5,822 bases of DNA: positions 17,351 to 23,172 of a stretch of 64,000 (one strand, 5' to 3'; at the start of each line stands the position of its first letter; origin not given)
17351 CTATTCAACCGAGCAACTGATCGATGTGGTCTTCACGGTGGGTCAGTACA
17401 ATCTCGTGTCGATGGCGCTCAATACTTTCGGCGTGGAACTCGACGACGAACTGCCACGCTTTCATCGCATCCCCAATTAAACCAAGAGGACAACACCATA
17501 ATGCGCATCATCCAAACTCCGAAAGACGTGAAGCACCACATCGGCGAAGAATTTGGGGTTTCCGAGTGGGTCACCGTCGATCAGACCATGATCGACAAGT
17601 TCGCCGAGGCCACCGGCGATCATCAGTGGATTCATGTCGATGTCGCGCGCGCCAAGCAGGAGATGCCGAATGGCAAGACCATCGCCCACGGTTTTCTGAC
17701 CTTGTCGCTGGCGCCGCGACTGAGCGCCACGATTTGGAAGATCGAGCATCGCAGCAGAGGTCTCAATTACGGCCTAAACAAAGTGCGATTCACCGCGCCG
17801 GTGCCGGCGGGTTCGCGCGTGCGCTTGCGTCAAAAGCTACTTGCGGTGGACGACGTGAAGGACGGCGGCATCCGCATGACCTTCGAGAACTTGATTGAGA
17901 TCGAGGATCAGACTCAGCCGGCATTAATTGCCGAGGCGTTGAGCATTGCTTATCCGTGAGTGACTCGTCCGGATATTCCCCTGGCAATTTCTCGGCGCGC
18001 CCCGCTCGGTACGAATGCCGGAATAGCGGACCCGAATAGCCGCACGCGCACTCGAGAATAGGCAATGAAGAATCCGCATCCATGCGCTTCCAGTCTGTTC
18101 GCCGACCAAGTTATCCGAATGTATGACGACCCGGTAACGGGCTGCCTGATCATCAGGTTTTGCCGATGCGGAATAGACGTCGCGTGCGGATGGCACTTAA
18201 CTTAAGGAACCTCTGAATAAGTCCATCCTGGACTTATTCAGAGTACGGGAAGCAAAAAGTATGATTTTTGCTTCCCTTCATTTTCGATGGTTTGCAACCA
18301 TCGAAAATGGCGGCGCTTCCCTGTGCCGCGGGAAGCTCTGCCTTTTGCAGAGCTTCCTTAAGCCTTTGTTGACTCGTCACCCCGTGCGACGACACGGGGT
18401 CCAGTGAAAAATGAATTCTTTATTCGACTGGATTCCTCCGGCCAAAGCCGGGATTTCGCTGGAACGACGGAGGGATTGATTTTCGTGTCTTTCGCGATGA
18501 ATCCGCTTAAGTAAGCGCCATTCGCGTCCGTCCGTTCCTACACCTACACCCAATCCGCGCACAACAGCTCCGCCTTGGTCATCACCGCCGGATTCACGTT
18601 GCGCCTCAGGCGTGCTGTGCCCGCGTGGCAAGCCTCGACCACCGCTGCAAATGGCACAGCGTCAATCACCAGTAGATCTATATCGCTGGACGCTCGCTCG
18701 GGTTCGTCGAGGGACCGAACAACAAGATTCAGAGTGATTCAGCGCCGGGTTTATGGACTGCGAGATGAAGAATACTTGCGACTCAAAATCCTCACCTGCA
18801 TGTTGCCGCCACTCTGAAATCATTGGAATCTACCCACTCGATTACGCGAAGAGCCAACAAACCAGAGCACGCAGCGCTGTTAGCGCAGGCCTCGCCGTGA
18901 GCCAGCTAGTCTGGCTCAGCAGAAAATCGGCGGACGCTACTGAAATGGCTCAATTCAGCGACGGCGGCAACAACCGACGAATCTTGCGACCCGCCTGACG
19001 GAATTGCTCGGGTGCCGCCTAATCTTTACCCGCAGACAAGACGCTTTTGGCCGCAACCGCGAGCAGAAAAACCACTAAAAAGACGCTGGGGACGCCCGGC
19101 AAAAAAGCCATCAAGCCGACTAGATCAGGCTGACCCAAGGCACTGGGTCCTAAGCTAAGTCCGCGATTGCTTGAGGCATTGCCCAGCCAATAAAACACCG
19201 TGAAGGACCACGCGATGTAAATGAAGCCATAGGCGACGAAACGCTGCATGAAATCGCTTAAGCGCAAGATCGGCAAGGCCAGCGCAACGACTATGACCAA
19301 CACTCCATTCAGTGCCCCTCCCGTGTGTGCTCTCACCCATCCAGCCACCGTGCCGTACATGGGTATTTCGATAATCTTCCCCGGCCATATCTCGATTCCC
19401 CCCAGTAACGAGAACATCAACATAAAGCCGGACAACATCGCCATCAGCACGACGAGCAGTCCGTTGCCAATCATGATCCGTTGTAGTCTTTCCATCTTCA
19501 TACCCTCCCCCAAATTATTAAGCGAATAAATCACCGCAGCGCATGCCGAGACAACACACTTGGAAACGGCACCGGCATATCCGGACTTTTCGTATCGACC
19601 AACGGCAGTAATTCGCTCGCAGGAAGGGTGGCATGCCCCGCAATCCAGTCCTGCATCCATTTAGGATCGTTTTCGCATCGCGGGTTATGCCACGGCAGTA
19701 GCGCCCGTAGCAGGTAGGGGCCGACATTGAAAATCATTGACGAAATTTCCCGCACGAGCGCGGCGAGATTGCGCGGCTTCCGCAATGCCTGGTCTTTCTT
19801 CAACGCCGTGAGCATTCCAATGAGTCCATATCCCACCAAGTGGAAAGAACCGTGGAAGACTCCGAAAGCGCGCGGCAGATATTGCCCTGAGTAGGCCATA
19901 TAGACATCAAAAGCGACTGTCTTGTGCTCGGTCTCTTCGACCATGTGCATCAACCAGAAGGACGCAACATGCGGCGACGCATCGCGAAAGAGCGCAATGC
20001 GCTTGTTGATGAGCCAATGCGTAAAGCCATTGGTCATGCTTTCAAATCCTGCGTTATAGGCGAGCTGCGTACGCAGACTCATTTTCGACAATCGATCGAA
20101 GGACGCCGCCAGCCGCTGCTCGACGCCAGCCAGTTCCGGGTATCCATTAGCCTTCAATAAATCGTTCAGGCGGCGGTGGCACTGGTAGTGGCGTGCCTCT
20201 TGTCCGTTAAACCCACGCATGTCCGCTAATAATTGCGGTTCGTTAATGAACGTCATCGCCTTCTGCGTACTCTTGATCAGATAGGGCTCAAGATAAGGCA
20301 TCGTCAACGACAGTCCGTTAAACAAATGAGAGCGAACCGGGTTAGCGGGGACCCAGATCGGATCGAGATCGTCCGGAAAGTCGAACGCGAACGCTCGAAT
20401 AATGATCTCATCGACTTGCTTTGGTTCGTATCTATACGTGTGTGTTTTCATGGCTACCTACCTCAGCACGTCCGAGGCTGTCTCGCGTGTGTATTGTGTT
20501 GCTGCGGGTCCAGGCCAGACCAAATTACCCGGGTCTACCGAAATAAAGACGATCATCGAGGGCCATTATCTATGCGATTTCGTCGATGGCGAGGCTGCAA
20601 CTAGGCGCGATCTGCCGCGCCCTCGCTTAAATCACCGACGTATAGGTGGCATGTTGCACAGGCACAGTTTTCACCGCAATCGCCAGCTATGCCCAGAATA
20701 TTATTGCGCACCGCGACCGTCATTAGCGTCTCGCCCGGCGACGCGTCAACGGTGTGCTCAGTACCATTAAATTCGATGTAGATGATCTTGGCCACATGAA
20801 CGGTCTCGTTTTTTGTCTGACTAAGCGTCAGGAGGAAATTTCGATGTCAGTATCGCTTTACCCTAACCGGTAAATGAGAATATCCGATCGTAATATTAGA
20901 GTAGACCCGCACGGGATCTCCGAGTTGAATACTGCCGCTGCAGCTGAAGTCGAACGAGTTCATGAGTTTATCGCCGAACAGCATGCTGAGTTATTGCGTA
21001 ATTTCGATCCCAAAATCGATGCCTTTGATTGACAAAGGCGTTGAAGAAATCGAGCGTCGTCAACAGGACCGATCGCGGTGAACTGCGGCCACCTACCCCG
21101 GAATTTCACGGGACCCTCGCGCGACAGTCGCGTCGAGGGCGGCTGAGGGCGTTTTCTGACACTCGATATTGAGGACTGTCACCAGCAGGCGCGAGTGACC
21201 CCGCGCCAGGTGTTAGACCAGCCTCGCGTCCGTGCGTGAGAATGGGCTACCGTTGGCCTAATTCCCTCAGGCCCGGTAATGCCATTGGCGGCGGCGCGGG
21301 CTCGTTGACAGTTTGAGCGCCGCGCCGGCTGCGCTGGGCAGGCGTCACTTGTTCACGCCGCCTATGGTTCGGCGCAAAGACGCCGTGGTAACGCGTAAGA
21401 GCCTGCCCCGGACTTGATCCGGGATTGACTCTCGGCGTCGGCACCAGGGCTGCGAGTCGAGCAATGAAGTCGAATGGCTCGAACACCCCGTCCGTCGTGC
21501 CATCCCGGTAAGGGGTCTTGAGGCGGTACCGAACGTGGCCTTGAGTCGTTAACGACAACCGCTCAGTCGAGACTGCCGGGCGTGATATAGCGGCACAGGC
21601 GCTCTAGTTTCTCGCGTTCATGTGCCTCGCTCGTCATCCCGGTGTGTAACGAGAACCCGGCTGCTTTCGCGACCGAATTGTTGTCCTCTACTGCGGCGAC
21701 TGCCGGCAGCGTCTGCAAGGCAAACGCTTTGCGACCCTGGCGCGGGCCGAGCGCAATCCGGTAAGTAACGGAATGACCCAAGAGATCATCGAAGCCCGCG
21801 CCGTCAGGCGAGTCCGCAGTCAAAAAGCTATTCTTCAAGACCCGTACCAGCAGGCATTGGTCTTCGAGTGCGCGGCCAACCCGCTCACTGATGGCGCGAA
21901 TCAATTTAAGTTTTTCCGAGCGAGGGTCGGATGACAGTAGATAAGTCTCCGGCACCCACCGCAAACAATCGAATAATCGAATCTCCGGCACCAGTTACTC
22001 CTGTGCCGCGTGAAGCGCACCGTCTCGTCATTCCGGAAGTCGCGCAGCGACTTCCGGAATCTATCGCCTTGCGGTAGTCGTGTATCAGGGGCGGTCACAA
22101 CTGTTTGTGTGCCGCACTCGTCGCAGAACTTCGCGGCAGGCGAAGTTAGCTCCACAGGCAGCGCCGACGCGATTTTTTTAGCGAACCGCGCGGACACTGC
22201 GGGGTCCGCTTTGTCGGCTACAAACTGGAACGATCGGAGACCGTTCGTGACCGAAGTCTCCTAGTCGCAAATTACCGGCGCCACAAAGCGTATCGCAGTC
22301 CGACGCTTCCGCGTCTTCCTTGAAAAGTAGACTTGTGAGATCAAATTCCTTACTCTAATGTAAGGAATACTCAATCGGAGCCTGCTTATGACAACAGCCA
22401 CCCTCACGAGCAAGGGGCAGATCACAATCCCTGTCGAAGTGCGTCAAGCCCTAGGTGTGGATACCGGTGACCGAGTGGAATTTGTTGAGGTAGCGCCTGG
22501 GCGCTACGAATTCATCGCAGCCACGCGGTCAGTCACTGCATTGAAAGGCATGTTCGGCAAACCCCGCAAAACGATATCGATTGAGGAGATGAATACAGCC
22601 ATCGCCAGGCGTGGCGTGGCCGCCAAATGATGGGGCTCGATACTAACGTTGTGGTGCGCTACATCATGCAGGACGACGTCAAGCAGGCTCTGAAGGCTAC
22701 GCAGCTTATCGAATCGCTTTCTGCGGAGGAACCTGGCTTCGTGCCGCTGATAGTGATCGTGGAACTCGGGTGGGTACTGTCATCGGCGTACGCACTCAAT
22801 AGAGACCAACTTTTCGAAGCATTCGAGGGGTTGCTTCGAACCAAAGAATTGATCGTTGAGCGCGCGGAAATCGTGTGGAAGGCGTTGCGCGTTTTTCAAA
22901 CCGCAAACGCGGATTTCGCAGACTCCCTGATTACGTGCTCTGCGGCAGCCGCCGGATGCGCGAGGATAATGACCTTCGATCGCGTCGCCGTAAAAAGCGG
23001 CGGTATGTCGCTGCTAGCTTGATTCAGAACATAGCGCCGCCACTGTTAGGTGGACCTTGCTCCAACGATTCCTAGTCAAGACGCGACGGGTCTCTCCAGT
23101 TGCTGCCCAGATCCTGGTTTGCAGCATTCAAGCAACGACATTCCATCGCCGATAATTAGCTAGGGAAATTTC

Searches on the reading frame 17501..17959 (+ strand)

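Call 63: search_protein_families(library=pfam, proteins=[window:17501-17959:+], max_evalue=0.01)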
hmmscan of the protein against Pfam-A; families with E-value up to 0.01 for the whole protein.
window:17501-17959:+ (152 aa): 2 families
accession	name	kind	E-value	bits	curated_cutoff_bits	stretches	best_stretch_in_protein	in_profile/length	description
PF01575.25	MaoC_dehydratas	-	1.4e-23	83.3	27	1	12-122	4-109/123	MaoC like domain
PF13452.11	FAS1_DH_region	-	7.5e-06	26.6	22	1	13-126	2-114/132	FAS1-like, dehydratase domain region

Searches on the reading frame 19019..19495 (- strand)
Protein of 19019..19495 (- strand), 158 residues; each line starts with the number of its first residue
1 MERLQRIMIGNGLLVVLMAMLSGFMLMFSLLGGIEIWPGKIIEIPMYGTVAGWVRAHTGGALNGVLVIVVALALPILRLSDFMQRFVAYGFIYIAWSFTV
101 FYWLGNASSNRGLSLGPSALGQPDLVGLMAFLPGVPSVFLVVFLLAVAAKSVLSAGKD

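Call 62: search_solved_structures(query=window:19019-19495:-, max_evalue=1, show_alignments=1)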
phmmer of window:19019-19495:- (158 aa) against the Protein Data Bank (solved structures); distinct sequences matched with E-value up to 1: 2.
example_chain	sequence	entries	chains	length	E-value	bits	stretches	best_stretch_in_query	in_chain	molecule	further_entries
8pnu_G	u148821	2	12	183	3.3e-26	95.6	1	4-149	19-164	Styrene oxide isomerase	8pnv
30tw_A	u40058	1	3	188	1.5e-23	87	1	4-150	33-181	Styrene-oxide isomerase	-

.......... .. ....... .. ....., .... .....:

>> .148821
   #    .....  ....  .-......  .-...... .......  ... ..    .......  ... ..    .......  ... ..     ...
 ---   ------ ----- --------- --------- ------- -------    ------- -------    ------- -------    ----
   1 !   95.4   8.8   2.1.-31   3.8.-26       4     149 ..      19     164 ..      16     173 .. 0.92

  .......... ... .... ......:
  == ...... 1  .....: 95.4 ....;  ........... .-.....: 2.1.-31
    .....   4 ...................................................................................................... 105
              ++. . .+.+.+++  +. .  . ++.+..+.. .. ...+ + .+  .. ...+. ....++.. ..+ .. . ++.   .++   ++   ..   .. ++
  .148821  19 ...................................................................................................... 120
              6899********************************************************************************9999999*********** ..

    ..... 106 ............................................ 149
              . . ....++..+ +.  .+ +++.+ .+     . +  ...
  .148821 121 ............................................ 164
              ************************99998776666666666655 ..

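Call 63: search_protein_families(library=pfam, proteins=[window:19019-19495:-], max_evalue=0.01)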
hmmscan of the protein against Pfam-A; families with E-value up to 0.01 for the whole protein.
window:19019-19495:- (158 aa): 0 families

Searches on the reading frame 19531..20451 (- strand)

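Call 20: search_protein_families(library=pfam, proteins=[window:19531-20451:-], max_evalue=0.001)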
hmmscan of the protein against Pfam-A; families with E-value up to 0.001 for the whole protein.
window:19531-20451:- (306 aa): 1 family
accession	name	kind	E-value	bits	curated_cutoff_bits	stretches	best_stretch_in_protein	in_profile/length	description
PF10118.14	Metal_hydrol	-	1.5e-55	189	33.2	1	19-258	3-244/247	Predicted metal-dependent hydrolase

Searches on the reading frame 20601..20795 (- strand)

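Call 63: search_protein_families(library=pfam, proteins=[window:20601-20795:-], max_evalue=0.01)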
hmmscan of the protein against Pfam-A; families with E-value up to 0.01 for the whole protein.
window:20601-20795:- (64 aa): 1 family
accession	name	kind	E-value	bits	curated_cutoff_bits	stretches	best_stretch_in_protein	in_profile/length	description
PF00111.32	Fer2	-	2.2e-08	34.4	21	1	8-55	2-49/77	2Fe-2S iron-sulfur cluster binding domain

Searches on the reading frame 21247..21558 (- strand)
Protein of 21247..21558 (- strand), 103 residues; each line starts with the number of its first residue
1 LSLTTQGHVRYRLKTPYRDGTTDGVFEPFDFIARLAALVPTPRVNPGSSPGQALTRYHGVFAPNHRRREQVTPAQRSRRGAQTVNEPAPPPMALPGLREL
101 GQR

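Call 20: search_protein_families(library=pfam, proteins=[window:21247-21558:-], max_evalue=0.001)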
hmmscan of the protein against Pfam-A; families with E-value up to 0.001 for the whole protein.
window:21247-21558:- (103 aa): 1 family
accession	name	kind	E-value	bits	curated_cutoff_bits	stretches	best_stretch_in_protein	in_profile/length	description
PF04986.18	Y2_Tnp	-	4.6e-06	27.2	20.9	1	4-66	127-180/183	Putative transposase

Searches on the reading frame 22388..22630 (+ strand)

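Call 20: search_protein_families(library=pfam, proteins=[window:22388-22630:+], max_evalue=0.001)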
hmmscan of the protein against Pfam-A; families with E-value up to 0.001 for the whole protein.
window:22388-22630:+ (80 aa): 2 families
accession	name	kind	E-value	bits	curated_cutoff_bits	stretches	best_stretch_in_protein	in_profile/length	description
PF04014.23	MazE_antitoxin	-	1.1e-09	38.5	24.7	1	4-34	2-32/48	Antidote-toxin recognition MazE, bacterial antitoxin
PF15937.10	PrlF_antitoxin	-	0.00026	21.6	32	1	4-39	2-37/99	prlF antitoxin for toxin YhaV_toxin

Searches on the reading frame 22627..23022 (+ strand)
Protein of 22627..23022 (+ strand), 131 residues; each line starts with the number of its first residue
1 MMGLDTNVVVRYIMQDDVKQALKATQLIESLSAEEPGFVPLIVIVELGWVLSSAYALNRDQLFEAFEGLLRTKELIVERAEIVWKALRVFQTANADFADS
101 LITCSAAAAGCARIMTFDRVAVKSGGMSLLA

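Call 20: search_protein_families(library=pfam, proteins=[window:22627-23022:+], max_evalue=0.001)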
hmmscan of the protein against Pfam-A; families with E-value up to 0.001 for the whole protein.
window:22627-23022:+ (131 aa): 1 family
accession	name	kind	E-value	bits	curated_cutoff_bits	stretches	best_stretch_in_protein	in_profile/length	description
PF01850.27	PIN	-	1.6e-13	51.7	23.6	1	4-119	3-112/120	PIN domain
